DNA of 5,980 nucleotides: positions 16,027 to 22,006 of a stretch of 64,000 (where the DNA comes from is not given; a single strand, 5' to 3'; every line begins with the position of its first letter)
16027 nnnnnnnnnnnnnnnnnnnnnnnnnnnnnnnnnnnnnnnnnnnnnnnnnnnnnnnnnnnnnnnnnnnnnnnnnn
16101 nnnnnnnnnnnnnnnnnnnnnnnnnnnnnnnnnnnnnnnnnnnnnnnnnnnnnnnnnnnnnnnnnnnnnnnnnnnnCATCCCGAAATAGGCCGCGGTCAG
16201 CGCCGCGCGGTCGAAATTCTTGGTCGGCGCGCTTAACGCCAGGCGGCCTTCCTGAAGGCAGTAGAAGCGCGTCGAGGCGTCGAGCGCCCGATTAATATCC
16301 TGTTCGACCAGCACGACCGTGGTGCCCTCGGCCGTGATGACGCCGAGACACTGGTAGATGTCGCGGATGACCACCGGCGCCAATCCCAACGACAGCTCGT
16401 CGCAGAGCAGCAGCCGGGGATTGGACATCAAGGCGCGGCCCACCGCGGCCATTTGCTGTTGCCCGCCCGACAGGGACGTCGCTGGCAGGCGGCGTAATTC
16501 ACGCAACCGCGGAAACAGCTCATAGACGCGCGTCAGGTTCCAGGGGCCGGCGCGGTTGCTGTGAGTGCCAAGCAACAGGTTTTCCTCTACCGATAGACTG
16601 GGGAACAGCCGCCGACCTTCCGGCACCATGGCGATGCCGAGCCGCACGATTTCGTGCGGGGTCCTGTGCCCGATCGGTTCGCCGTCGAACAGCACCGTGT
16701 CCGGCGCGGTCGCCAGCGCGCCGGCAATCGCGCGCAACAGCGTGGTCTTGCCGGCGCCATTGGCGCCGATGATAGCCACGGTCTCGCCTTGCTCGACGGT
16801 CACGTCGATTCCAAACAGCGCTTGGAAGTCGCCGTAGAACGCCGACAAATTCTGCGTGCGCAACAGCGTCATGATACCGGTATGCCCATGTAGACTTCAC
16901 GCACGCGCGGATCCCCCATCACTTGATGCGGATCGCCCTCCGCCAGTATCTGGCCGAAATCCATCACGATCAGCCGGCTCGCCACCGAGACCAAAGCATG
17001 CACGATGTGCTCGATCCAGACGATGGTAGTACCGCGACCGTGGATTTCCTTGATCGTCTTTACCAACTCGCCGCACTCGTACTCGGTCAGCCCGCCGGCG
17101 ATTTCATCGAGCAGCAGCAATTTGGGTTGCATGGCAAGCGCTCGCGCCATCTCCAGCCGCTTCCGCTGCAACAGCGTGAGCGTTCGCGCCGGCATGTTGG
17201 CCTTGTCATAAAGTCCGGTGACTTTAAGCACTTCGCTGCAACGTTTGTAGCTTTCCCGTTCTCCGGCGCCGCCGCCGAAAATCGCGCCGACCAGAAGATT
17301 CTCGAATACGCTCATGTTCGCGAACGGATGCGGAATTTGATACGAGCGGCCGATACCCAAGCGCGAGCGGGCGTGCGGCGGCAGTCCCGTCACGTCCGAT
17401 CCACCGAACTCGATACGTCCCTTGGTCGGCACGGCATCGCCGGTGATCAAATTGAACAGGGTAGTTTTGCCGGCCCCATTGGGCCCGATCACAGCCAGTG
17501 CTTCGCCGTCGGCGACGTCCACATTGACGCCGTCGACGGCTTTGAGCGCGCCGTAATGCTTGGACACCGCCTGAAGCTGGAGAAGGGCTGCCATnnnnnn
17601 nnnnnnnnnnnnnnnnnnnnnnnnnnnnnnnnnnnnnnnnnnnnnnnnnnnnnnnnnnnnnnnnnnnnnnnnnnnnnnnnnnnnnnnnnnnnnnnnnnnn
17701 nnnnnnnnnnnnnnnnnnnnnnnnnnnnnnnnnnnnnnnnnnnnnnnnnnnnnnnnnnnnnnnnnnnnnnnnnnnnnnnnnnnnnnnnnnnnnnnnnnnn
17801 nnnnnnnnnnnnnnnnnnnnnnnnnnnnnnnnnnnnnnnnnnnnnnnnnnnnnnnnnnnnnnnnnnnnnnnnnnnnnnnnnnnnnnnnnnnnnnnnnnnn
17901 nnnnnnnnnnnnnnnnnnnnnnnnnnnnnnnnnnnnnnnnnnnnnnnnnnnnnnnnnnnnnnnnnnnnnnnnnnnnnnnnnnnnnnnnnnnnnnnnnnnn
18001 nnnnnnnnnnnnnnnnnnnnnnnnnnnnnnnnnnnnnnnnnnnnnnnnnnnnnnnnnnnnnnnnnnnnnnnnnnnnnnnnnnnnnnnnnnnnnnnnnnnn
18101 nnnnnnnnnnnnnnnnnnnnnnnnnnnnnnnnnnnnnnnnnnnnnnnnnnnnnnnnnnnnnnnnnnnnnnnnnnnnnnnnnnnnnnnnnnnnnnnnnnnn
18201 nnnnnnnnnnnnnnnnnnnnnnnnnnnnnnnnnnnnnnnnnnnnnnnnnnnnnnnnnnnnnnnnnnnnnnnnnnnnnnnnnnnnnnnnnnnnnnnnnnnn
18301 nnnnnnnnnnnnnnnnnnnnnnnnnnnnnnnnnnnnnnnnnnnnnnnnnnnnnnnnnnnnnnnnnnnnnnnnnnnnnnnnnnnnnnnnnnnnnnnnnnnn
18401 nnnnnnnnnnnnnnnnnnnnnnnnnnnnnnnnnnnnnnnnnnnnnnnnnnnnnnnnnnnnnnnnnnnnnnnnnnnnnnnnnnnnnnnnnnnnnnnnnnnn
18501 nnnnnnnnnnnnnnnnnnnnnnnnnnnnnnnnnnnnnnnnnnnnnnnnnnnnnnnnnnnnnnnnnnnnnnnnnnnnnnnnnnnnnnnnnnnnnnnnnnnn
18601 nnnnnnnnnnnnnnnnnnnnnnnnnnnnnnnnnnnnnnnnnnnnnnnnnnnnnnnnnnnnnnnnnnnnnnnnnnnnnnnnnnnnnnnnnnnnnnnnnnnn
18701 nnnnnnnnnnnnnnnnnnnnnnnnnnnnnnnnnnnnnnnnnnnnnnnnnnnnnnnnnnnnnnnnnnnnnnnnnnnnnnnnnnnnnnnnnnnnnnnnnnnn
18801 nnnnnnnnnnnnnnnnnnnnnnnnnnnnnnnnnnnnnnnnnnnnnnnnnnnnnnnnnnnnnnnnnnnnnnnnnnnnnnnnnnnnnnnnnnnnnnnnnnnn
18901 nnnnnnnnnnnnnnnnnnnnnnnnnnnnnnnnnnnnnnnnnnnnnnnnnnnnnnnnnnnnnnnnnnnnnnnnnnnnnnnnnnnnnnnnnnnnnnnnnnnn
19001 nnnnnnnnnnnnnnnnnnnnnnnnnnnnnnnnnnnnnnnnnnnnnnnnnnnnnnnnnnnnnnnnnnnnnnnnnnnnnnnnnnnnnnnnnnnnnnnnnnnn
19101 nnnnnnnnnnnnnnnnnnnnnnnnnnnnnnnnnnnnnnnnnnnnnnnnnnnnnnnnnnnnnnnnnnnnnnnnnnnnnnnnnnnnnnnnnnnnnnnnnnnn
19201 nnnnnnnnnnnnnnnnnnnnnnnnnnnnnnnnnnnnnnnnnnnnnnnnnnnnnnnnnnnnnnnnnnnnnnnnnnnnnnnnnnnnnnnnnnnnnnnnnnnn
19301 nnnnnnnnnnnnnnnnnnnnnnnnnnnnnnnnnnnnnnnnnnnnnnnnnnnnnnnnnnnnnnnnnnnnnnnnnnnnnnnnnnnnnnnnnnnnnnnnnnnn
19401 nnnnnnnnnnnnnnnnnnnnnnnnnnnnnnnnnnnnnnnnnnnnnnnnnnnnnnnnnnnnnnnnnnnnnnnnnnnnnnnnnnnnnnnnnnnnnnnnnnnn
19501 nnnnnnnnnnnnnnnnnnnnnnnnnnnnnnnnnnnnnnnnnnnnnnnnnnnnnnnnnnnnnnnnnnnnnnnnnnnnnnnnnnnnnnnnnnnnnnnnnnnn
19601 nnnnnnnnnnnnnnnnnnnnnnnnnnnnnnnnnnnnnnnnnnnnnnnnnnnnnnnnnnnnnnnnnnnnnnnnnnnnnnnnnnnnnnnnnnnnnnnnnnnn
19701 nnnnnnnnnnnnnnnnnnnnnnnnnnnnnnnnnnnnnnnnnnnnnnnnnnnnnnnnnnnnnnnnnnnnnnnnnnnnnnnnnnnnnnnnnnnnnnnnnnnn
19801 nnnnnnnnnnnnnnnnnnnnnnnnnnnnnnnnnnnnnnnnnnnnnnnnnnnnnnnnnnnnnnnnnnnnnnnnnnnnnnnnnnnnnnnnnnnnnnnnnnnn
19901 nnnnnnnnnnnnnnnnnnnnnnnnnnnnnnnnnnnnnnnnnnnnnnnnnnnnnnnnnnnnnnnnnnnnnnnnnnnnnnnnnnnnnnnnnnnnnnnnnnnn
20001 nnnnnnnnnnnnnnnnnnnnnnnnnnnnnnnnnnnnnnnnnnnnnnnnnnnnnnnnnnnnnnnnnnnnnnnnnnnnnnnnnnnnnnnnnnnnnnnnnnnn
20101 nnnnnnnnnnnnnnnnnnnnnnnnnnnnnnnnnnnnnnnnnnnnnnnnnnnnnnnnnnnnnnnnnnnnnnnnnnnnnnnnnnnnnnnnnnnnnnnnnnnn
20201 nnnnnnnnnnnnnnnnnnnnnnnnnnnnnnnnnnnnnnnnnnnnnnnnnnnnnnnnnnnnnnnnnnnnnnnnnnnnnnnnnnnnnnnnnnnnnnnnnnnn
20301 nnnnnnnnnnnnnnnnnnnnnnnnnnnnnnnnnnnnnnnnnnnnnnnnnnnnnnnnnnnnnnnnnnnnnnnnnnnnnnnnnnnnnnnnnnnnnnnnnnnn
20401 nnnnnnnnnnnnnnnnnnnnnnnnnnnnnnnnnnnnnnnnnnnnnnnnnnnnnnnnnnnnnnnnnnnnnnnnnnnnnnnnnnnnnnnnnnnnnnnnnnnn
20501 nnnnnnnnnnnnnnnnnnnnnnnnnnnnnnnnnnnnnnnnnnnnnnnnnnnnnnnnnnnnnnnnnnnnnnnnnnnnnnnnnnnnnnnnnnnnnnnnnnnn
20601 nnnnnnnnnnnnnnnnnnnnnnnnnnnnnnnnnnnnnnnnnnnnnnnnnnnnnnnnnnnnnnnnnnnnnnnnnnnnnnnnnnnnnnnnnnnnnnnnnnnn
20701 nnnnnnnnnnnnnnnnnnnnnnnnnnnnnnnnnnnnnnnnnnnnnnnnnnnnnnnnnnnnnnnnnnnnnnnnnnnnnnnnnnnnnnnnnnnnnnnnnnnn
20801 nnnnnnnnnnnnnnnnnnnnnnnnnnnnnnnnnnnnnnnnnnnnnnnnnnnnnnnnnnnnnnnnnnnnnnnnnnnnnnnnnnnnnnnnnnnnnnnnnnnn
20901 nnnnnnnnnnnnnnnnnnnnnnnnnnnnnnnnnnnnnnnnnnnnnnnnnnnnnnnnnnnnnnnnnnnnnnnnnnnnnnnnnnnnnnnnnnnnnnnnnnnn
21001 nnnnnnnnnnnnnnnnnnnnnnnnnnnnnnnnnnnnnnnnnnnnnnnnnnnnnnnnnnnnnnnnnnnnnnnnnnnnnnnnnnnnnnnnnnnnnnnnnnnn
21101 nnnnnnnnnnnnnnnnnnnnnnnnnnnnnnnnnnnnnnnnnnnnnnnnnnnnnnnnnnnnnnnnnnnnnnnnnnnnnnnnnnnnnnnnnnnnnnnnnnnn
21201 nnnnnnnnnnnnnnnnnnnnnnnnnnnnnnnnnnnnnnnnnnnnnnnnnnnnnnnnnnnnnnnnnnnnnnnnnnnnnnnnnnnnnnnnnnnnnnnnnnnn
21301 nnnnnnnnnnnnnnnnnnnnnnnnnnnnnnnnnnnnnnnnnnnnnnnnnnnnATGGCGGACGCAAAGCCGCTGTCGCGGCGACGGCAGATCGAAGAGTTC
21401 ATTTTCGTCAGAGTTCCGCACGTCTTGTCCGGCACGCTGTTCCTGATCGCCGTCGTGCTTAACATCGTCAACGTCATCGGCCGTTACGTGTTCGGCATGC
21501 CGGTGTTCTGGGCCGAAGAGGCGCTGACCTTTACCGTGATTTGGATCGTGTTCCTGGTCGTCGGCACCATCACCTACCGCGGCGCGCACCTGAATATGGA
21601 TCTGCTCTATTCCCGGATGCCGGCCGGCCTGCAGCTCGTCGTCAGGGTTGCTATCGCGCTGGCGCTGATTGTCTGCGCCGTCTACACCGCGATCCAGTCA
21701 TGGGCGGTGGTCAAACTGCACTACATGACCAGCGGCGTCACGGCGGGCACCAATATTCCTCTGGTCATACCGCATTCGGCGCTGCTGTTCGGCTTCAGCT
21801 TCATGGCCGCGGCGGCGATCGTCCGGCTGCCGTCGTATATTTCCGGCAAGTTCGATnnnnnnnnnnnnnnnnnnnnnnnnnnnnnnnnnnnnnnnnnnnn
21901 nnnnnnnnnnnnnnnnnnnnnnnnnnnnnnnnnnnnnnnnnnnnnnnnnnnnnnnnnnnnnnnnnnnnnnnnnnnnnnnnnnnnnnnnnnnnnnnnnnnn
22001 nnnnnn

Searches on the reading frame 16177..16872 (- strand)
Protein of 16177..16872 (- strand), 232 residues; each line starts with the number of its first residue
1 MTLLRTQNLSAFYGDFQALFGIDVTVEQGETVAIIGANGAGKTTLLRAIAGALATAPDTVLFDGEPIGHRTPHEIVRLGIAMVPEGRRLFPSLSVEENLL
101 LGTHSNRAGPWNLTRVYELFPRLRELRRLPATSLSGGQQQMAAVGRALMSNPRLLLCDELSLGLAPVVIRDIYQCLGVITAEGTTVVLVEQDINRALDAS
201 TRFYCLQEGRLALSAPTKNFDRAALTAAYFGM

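Call 65: search_protein_families(library=pfam, proteins=[window:16177-16872:-], max_evalue=0.001)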
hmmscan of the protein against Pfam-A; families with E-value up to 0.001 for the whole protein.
window:16177-16872:- (232 aa): 6 families
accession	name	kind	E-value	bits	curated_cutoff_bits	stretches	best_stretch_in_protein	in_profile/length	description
PF00005.33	ABC_tran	-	3.7e-29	102.5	25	1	21-159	3-134/137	ABC transporter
PF13304.12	AAA_21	-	1.8e-11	45.1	27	1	33-55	3-25/304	AAA domain, putative AbiEii toxin, Type IV TA system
PF13476.12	AAA_23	-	1.5e-05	26.1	27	1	30-54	20-44/201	AAA domain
PF13555.12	AAA_29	-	0.00015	21.9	27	1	24-55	17-48/61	P-loop containing region of AAA domain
PF25199.1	nSTAND_NTPase5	-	0.00023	21.4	34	1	27-61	39-74/145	Novel STAND NTPase 5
PF02463.25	SMC_N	-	0.00088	19.2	40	0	30-53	25-48/220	RecF/RecN/SMC N terminal domain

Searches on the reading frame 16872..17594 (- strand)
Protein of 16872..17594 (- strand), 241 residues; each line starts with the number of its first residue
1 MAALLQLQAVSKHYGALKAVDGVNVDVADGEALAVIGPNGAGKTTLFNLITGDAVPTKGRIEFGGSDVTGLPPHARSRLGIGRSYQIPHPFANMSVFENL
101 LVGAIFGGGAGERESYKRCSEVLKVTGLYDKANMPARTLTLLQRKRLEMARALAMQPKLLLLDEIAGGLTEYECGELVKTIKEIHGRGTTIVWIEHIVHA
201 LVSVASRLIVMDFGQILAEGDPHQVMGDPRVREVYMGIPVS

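Call 65: search_protein_families(library=pfam, proteins=[window:16872-17594:-], max_evalue=0.001)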
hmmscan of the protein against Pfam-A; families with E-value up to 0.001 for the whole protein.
window:16872-17594:- (241 aa): 2 families
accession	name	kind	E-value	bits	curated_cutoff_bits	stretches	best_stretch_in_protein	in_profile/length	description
PF00005.33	ABC_tran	-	7.9e-27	95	25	1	21-164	2-134/137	ABC transporter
PF12399.14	BCA_ABC_TP_C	-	4.7e-08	32.9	25.5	1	215-237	1-23/27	Branched-chain amino acid ATP-binding cassette transporter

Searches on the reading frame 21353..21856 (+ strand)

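Call 65: search_protein_families(library=pfam, proteins=[window:21353-21856:+], max_evalue=0.001)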
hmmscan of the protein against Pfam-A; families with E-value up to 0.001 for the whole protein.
window:21353-21856:+ (168 aa): 1 family
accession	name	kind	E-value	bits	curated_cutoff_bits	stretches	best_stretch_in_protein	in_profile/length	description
PF04290.18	DctQ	-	4.3e-25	88.6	28.3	1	35-159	3-126/132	Tripartite ATP-independent periplasmic transporters, DctQ component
